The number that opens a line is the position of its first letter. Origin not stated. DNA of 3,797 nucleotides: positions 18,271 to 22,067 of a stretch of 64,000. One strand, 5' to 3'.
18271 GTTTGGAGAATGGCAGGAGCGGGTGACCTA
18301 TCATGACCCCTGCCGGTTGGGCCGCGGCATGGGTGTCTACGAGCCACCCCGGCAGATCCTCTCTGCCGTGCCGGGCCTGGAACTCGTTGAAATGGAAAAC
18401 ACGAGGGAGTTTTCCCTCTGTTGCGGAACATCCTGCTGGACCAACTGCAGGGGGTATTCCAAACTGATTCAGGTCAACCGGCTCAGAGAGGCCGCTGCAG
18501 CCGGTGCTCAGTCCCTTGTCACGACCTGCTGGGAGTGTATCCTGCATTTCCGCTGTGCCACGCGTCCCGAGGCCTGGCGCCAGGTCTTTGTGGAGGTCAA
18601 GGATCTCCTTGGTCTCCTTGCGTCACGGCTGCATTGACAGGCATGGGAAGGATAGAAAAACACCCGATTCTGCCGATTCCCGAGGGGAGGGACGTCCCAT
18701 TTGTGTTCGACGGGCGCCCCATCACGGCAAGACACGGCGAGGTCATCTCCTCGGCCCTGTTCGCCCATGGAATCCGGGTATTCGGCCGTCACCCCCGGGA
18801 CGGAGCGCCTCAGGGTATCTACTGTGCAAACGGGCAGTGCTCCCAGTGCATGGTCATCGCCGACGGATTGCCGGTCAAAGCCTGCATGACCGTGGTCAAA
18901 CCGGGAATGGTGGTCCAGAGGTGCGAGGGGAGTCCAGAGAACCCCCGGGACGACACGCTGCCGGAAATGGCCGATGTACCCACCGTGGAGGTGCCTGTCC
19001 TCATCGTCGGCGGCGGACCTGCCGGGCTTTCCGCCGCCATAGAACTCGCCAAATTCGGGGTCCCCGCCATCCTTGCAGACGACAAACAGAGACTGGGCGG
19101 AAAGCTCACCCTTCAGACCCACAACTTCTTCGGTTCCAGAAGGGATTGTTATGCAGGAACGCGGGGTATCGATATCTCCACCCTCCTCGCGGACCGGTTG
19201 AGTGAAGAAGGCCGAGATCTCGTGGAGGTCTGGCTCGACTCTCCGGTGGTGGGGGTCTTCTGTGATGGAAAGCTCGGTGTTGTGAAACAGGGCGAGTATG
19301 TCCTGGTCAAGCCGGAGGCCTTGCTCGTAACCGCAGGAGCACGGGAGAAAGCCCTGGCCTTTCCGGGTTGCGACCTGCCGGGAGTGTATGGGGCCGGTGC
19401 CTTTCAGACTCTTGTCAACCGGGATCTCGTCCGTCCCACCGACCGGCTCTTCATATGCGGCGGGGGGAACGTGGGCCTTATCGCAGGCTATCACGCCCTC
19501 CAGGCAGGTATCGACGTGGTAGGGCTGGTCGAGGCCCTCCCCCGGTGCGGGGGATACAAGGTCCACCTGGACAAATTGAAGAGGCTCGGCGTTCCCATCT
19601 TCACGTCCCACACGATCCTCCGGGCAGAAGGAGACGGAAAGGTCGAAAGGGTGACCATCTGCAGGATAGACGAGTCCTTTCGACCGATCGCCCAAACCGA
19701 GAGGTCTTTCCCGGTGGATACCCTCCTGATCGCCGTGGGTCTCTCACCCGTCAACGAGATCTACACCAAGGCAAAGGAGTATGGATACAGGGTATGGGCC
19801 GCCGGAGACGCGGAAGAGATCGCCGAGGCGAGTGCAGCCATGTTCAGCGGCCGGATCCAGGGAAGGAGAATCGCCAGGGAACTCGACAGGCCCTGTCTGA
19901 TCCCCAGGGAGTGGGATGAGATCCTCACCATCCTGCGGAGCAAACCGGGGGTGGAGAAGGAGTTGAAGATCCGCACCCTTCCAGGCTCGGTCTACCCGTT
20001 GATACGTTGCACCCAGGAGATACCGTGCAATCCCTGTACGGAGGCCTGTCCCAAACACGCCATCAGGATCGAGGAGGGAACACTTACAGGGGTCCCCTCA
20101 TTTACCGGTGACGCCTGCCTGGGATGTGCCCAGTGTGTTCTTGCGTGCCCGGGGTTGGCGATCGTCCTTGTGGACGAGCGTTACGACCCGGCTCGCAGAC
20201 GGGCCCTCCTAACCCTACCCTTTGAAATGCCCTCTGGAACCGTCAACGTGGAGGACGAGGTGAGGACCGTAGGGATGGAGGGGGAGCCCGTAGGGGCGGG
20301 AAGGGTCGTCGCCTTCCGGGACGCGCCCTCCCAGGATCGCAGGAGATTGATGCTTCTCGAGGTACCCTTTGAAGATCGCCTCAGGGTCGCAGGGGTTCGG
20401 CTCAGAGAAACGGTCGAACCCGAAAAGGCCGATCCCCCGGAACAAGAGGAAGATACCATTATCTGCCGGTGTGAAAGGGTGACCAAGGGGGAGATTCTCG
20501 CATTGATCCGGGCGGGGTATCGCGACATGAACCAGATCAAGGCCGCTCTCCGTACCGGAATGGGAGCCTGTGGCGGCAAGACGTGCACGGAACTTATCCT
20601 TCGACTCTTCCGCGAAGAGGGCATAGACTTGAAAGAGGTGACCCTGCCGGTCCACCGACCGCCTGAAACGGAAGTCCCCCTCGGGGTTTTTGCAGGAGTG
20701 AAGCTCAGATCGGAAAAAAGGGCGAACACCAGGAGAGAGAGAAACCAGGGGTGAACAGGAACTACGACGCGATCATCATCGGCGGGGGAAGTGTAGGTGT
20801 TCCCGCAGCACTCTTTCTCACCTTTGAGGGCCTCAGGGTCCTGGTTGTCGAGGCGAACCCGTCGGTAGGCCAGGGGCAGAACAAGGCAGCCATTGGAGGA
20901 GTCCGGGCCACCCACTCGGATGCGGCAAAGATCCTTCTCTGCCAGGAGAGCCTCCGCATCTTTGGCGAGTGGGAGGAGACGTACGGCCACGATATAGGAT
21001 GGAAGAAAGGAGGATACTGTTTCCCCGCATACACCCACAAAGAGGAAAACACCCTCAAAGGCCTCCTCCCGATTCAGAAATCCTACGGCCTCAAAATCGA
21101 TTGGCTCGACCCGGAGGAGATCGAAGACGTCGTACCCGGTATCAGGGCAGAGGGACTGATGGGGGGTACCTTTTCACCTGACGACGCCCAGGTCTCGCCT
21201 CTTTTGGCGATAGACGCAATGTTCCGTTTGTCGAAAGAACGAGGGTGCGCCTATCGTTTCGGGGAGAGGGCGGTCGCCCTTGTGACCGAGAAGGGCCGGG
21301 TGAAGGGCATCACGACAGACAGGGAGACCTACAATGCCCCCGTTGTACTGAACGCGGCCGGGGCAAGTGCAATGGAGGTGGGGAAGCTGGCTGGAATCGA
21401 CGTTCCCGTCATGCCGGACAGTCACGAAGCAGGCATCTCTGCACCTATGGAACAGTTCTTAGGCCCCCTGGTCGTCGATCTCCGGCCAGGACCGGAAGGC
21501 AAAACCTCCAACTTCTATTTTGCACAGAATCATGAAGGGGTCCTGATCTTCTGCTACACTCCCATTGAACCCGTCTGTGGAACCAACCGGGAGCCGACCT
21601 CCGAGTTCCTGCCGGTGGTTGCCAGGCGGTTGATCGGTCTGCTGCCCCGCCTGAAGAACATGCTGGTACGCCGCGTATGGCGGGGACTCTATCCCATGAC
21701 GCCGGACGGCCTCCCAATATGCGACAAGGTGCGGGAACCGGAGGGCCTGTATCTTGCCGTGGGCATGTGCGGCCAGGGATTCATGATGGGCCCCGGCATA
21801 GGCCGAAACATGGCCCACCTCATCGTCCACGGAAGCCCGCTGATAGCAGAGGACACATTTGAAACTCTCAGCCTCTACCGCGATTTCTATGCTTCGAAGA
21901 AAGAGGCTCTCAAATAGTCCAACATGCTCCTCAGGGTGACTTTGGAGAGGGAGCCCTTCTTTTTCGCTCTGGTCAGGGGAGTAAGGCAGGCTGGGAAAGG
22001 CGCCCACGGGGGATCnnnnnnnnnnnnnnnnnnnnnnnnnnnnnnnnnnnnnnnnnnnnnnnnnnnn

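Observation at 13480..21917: Proline-oxidation operon wired to Hdr/MvhD/GltD-type modules: candidate electron-bifurcating or confurcating L-proline dehydrogenase supercomplex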

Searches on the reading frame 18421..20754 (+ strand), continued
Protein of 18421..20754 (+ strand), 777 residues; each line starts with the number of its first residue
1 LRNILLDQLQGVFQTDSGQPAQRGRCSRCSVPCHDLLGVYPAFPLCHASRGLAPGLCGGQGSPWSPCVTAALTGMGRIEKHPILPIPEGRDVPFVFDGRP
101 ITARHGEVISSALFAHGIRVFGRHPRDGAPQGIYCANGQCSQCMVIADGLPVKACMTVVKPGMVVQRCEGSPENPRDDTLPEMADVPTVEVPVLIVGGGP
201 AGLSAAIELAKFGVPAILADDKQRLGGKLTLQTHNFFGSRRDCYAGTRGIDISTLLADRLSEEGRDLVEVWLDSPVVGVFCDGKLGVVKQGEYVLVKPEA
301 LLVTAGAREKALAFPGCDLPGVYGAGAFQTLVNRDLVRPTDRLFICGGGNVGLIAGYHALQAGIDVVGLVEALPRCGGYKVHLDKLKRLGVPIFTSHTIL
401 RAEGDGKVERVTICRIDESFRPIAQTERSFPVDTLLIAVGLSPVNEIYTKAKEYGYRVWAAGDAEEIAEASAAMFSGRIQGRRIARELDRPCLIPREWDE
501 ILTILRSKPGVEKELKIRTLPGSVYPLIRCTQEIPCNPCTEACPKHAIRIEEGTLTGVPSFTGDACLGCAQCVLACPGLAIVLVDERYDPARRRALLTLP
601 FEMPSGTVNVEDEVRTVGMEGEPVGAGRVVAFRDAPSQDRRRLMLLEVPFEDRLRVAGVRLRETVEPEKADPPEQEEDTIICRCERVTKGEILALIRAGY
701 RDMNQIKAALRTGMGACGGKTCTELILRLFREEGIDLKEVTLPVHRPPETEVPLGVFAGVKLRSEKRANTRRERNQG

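Call 64: fold_search(model_id=the predicted structure, library=pdb)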
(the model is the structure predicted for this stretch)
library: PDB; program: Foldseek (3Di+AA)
matches with E <= 10: 1984; with E <= 0.001: 871
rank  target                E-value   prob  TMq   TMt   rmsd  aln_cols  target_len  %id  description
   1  1y56_A                2.5e-30  1.00  0.56  0.80   8.5       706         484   18  Crystal structure of L-proline dehydrogenase from P.horikoshii (released 2005-07-26)
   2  1vrq_A                4.1e-29  1.00  0.62  0.46   7.0       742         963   14  Crystal Structure of Heterotetrameric Sarcosine Oxidase from Corynebacterium sp. U-96 in complex with Folinic Acid (released 2005-07-05)
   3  2gag_A                1.8e-28  1.00  0.63  0.47   7.2       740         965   15  Heteroteterameric sarcosine: structure of a diflavin metaloenzyme at 1.85 a resolution (released 2006-08-08)
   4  9bov_A                3.1e-20  1.00  0.34  0.21  30.9       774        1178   16  Structure of electron bifurcating Nfn-ABC complexed with NAD from Caldicellulosiruptor saccharolyticus (released 2025-03-05)
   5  9n5u_A                7.0e-19  1.00  0.33  0.25  27.3       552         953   16  Structure of the Thermococcus sibiricus NfnABC complex (released 2025-05-07)
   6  9n5v_A                2.7e-18  1.00  0.34  0.26  27.1       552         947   15  Structure of the NAD(H)-bound Thermococcus sibiricus NfnABC complex (released 2025-05-07)
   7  5jca_L                9.4e-18  1.00  0.34  0.49   5.2       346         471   24  NADP(H) bound NADH-dependent Ferredoxin:NADP Oxidoreductase (NfnI) from Pyrococcus furiosus (released 2017-04-12)
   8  6cmz_A                1.1e-17  1.00  0.32  0.47   7.1       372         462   22  2.3 Angstrom Resolution Crystal Structure of Dihydrolipoamide Dehydrogenase from Burkholderia cenocepacia in Complex w (released 2018-03-21)
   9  7jyp                  1.6e-17  1.00  0.25  0.50   8.6       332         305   22  Structure of thioredoxin reductase from the thermophilic eubacterium Thermosipho africanus TCF52B (released 2021-10-06)
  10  6cmz_B                4.9e-17  1.00  0.31  0.46   6.9       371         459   22  2.3 Angstrom Resolution Crystal Structure of Dihydrolipoamide Dehydrogenase from Burkholderia cenocepacia in Complex w (released 2018-03-21)
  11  5jfc_L                5.2e-17  1.00  0.34  0.51   4.6       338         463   23  NADH-dependent Ferredoxin:NADP Oxidoreductase (NfnI) from Pyrococcus furiosus (released 2017-04-12)
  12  6i4r_B                9.1e-17  1.00  0.33  0.47   6.9       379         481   17  Crystal structure of the disease-causing R460G mutant of the human dihydrolipoamide dehydrogenase at 1.44 Angstrom res (released 2019-11-20)
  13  4gcm_A                1.1e-16  1.00  0.24  0.49   9.8       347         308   18  Crystal structure of a thioredoxine reductase (trxB) from Staphylococcus aureus subsp. aureus Mu50 at 1.80 A resolutio (released 2012-08-29)
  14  7aaw_A                1.1e-16  1.00  0.24  0.48  10.4       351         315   18  Thioredoxin Reductase from Bacillus cereus (released 2021-09-15)
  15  5vj7_A                1.3e-16  1.00  0.34  0.51   5.1       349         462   21  Ferredoxin NADP Oxidoreductase (Xfn) (released 2017-07-19)
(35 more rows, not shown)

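Call 74: search_protein_families(library=pfam, proteins=[L058:3102-5738:+, L058:6073-7008:+, L058:7227-8195:+, L058:8390-9772:+, L040:3243-4157:+, L040:4197-5174:+, L040:13279-14373:-, L060:9101-9952:-, L060:8172-9041:-], max_evalue=0.00001)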
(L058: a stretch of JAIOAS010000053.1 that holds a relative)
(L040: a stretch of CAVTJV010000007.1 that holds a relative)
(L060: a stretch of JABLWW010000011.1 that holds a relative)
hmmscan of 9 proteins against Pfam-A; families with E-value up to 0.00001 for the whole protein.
L058:3102-5738:+ (878 aa): 6 families
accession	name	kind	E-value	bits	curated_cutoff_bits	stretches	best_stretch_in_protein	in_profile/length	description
PF05362.19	Lon_C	-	1.3e-83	280.1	21.1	1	647-849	2-204/205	Lon protease (S16) C-terminal proteolytic domain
PF02190.22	LON_substr_bdg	-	1.4e-43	149.6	28.7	1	35-226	1-199/200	ATP-dependent protease La (LON) substrate-binding domain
PF00004.35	AAA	-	4.8e-23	82.5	21.2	1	396-531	3-126/131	ATPase family associated with various cellular activities (AAA)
PF22667.2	Lon_lid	-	1.8e-21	76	27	1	555-610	1-56/57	Lon protease AAA+ ATPase lid domain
PF07728.20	AAA_5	-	7.1e-10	39.5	22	1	396-527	4-138/139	AAA domain (dynein-related subfamily)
PF07724.20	AAA_2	-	4.7e-06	27.2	27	0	395-521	7-130/166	AAA domain (Cdc48 subfamily)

L058:6073-7008:+ (311 aa): 1 family
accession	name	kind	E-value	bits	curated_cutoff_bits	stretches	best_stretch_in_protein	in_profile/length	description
PF01555.25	N6_N4_Mtase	-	3e-66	224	26.7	1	70-277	1-220/221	DNA methylase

L058:7227-8195:+ (322 aa): 1 family
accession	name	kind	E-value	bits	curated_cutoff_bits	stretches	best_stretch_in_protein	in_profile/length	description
PF10017.15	Methyltransf_33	-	4e-09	36.4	23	1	22-176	11-163/304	Histidine-specific methyltransferase, SAM-dependent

L058:8390-9772:+ (460 aa): 2 families
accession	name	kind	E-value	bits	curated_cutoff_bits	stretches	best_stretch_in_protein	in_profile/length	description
PF11975.13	Glyco_hydro_4C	-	4.8e-55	187.2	24.1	1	193-411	1-211/211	Family 4 glycosyl hydrolase C-terminal domain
PF02056.22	Glyco_hydro_4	-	3e-54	183.8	23.2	1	3-183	1-182/183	Family 4 glycosyl hydrolase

L040:3243-4157:+ (304 aa): 1 family
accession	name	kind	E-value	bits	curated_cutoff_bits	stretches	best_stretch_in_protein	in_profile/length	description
PF01206.22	TusA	-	9.1e-10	38.7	28.6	1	219-287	2-70/70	Sulfurtransferase TusA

L040:4197-5174:+ (325 aa): 1 family
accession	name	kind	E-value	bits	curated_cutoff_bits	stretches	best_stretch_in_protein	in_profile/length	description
PF00701.28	DHDPS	-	4.5e-29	101.5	22.1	1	18-318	4-288/289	Dihydrodipicolinate synthetase family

L040:13279-14373:- (364 aa): 1 family
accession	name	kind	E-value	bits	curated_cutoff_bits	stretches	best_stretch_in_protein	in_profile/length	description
PF00950.22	ABC-3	-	9.8e-51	173.2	20.1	1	77-331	1-253/258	ABC 3 transport family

L060:9101-9952:- (283 aa): 1 family
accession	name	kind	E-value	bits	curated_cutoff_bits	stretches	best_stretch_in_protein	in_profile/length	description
PF10988.14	DUF2807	-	2.4e-40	138.6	24.2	1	80-266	1-181/181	Putative auto-transporter adhesin, head GIN domain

L060:8172-9041:- (289 aa): 2 families
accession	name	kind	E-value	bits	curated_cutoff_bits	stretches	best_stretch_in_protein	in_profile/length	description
PF00892.27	EamA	-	7.4e-25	88.2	28.2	2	2-127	5-134/135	EamA-like transporter family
PF03151.22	TPT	-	3.6e-08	33.6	30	1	30-274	34-287/291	Triose-phosphate Transporter family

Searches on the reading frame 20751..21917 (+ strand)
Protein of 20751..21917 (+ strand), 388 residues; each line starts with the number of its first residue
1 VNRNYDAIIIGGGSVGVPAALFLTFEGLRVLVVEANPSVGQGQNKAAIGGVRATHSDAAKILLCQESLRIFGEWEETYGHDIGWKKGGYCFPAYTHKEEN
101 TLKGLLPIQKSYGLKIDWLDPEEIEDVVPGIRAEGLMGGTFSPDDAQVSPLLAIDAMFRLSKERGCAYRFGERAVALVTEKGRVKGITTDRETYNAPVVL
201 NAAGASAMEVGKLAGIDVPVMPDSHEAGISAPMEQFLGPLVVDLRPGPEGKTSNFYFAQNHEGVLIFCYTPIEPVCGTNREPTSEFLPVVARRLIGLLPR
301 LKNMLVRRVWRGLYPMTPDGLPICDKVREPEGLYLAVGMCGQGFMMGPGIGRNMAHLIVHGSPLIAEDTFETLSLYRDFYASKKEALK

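Call 3: search_protein_families(library=pfam, proteins=[window:20751-21917:+])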
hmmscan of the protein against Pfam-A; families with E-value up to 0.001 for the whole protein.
window:20751-21917:+ (388 aa): 8 families
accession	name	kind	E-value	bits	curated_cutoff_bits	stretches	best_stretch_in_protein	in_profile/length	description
PF01266.30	DAO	-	7.3e-61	207.1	27.9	1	6-357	1-353/353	FAD dependent oxidoreductase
PF12831.13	FAD_oxidored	-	2.2e-07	30.9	27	0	6-40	1-35/416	FAD dependent oxidoreductase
PF03486.20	HI0933_like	-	9e-06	25.7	50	1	6-60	2-57/244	HI0933-like protein Rossmann domain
PF00890.30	FAD_binding_2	-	1.6e-05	24.8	20.4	1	6-55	1-49/414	FAD binding domain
PF07992.20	Pyr_redox_2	-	0.00023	21.2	26.1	0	5-208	1-112/291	Pyridine nucleotide-disulphide oxidoreductase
PF01494.25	FAD_binding_3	-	0.00056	19.7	22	0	5-37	2-34/349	FAD binding domain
PF01946.23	Thi4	-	0.00076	19.2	26.2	0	5-43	18-57/235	Thi4 family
PF00070.33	Pyr_redox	-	0.00095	20.1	22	0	7-45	2-40/82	Pyridine nucleotide-disulphide oxidoreductase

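Call 4: search_protein_families(library=ncbifam, proteins=[window:20751-21917:+], max_evalue=0.00001)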
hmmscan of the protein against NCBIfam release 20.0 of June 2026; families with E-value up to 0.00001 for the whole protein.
window:20751-21917:+ (388 aa): 21 families
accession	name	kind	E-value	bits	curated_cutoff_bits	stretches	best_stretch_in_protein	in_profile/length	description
TIGR02352.1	thiamin_ThiO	equivalog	1.1e-32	113.5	250.8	2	8-218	2-218/351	glycine oxidase ThiO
TIGR01373.1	soxB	subfamily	9.5e-25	87.3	529.45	1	3-370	29-394/407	sarcosine oxidase subunit beta family protein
NF001933.0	PRK00711.1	subfamily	2.8e-24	85.9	383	2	297-373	339-414/429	D-amino acid dehydrogenase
NF008425.0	PRK11259.1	equivalog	1.7e-23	83.2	257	1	2-210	2-208/377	N-methyl-L-tryptophan oxidase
TIGR03364.1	HpnW_proposed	hypoth_equivalog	2.3e-18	66.4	285.1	1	5-201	1-191/365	TIGR03364 family FAD-dependent oxidoreductase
TIGR01377.1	soxA_mon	subfamily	1.9e-14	53.2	479.65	1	5-222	1-215/381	amino oxidase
NF008726.1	PRK11728.1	equivalog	2.7e-11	42.9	299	1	5-218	1-213/389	L-2-hydroxyglutarate oxidase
NF040813.1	pro_dh_Thprot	equivalog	3.9e-11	42.6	600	1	310-359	303-349/362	D-proline dehydrogenase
NF002480.1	PRK01747.1-1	equivalog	4.1e-10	38.7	540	1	4-212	248-457/645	bifunctional tRNA (5-methylaminomethyl-2-thiouridine)(34)-methyltransferase MnmC2/FAD-dependent 5-carboxymethylaminomethyl-2-thiouridine(34)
NF006130.0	PRK08274.1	equivalog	3.7e-08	32.6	369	1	2-204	3-190/467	FAD-dependent tricarballylate dehydrogenase TcuA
NF033460.1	glycerol3P_ox_II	equivalog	6.3e-08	32.1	460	1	4-217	1-218/361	type 2 glycerol-3-phosphate oxidase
TIGR03377.1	glycerol3P_GlpA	equivalog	7.5e-08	31.4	552.8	1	6-223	1-220/530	anaerobic glycerol-3-phosphate dehydrogenase subunit GlpA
TIGR03197.1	MnmC_Cterm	equivalog_domain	9.7e-08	31.5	174.2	1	6-212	1-208/400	FAD-dependent 5-carboxymethylaminomethyl-2-thiouridine(34) oxidoreductase MnmC1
NF050086.1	pipecolate_AmaA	exception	4.9e-07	28.7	600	0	3-53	24-73/425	L-pipecolate oxidase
NF045637.1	carotdesatCrtDProt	equivalog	9.3e-07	27.7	580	0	155-217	226-289/485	1-hydroxycarotenoid 3,4-desaturase CrtD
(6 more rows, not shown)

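Call 12: search_solved_structures(query=window:20751-21917:+, max_evalue=1e-10)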
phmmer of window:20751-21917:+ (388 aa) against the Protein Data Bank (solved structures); distinct sequences matched with E-value up to 1e-10: 16.
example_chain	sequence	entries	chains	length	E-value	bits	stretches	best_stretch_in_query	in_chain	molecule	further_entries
1y56_B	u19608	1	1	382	5.1e-48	167.1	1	6-368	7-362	sarcosine oxidase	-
4pab_A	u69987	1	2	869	5.5e-20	74.7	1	6-364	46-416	Dimethylglycine dehydrogenase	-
4p9s_A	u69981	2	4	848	6.9e-20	74.4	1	6-364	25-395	Dimethylglycine dehydrogenase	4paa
3ada_B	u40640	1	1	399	1.9e-19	73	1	3-364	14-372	SARCOSINE OXIDASE BETA SUBUNIT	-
1vrq_B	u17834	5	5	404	2e-19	72.9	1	3-364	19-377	Sarcosine oxidase beta subunit | Subunit beta of sarcosine oxidase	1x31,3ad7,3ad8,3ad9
2gag_B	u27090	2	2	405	3.6e-19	72.1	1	3-364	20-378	heterotetrameric sarcosine oxidase beta-subunit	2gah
5l46_A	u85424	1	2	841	3.9e-19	71.9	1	6-364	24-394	Dimethylglycine dehydrogenase, mitochondrial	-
4ysh_A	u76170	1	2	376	8.1e-19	70.9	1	1-359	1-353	Glycine oxidase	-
1ryi_A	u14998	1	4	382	1e-15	60.7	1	1-360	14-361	GLYCINE OXIDASE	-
9woz_A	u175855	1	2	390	1.1e-15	60.6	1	1-360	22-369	Glycine oxidase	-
3if9_A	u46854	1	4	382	1.3e-15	60.4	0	1-204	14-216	Glycine oxidase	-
1pj5_A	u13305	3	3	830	1.4e-15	60.3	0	92-233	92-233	N,N-dimethylglycine oxidase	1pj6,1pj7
3gsi_A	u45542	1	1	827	1.5e-15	60.2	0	92-233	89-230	N,N-dimethylglycine oxidase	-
1ng3_A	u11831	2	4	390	1.7e-15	60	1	1-360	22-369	Glycine oxidase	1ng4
7cyx_A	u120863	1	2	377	5.2e-15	58.4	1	3-358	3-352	Glycine oxidase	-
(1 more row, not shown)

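Call 61: search_solved_structures(query=window:20751-21917:+, max_evalue=1e-30, show_alignments=1)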
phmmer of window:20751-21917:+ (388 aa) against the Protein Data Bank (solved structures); distinct sequences matched with E-value up to 1e-30: 1.
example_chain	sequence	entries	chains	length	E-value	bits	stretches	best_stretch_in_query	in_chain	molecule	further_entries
1y56_B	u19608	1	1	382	5.1e-48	167.1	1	6-368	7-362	sarcosine oxidase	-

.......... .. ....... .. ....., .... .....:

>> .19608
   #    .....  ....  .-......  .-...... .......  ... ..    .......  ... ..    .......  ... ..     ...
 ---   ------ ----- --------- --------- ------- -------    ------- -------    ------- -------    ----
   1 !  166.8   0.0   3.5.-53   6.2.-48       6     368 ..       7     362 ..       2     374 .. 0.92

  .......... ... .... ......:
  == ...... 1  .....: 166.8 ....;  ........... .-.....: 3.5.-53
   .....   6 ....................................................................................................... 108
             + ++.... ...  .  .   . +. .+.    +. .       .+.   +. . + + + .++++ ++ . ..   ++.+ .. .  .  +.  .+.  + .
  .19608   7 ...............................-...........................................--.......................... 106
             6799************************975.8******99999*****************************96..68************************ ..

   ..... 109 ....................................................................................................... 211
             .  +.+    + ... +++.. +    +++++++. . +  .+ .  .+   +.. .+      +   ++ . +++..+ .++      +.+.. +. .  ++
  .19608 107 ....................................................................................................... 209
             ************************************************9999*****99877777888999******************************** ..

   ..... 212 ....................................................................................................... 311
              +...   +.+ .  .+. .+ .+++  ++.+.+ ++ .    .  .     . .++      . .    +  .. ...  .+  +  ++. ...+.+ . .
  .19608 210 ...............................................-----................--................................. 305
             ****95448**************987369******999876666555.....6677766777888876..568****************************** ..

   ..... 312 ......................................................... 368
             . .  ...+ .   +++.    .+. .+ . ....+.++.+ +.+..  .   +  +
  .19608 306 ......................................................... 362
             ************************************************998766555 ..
